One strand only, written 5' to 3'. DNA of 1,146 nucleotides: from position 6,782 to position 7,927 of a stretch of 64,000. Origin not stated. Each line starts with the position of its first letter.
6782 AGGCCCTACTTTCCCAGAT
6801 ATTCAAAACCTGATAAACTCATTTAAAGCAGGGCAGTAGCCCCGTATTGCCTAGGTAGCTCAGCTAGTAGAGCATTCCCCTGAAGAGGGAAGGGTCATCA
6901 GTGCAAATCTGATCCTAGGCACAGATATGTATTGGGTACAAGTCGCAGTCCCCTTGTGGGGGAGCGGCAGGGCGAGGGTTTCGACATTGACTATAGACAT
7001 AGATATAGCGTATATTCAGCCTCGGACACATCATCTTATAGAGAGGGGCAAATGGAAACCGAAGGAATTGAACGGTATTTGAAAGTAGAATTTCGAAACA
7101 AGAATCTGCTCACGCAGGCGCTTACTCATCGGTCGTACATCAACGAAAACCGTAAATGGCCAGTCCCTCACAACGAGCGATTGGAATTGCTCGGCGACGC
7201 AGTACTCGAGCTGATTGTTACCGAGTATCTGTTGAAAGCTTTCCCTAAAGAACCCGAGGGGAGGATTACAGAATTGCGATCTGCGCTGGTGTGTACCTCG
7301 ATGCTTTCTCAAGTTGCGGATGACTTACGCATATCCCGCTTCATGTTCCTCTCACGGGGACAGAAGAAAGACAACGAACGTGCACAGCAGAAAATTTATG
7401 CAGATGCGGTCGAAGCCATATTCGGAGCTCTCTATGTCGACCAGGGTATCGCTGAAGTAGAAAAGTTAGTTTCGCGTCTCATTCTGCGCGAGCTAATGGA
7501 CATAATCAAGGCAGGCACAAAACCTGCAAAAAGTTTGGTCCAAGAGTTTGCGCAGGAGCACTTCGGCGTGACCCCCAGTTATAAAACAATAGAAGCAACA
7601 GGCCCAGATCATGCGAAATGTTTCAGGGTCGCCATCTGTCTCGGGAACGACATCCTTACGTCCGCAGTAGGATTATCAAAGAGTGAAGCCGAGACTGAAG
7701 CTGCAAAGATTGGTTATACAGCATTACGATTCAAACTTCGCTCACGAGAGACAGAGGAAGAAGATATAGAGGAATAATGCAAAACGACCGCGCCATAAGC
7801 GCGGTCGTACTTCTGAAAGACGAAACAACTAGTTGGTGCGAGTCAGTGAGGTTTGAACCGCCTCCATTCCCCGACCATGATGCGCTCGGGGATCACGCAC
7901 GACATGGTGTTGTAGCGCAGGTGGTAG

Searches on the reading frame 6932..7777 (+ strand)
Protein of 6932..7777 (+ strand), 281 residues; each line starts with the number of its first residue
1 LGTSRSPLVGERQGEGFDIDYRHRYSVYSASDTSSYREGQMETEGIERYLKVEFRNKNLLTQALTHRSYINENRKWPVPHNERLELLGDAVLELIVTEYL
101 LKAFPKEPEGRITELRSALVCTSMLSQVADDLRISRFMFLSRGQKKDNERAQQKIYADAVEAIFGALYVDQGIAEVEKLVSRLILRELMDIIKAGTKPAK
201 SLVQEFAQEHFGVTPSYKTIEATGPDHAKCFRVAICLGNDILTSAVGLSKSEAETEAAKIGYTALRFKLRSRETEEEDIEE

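Call 59: search_protein_families(library=pfam, proteins=[window:6932-7777:+], max_evalue=0.01)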
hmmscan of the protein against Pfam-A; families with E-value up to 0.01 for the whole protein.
window:6932-7777:+ (281 aa): 4 families
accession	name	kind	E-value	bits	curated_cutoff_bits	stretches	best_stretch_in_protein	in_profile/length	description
PF14622.11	Ribonucleas_3_3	-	5.7e-37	127.2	35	1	56-187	1-127/128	Ribonuclease-III-like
PF00636.31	Ribonuclease_3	-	2.5e-26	92.8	27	1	82-172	1-102/102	Ribonuclease III domain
PF22935.1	RM44_endonuclase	-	6e-12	46.3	27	1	50-167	13-139/139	Large ribosomal subunit protein mL44, endonuclease domain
PF00035.32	dsrm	-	6.9e-10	39.8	23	1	199-260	1-61/66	Double-stranded RNA binding motif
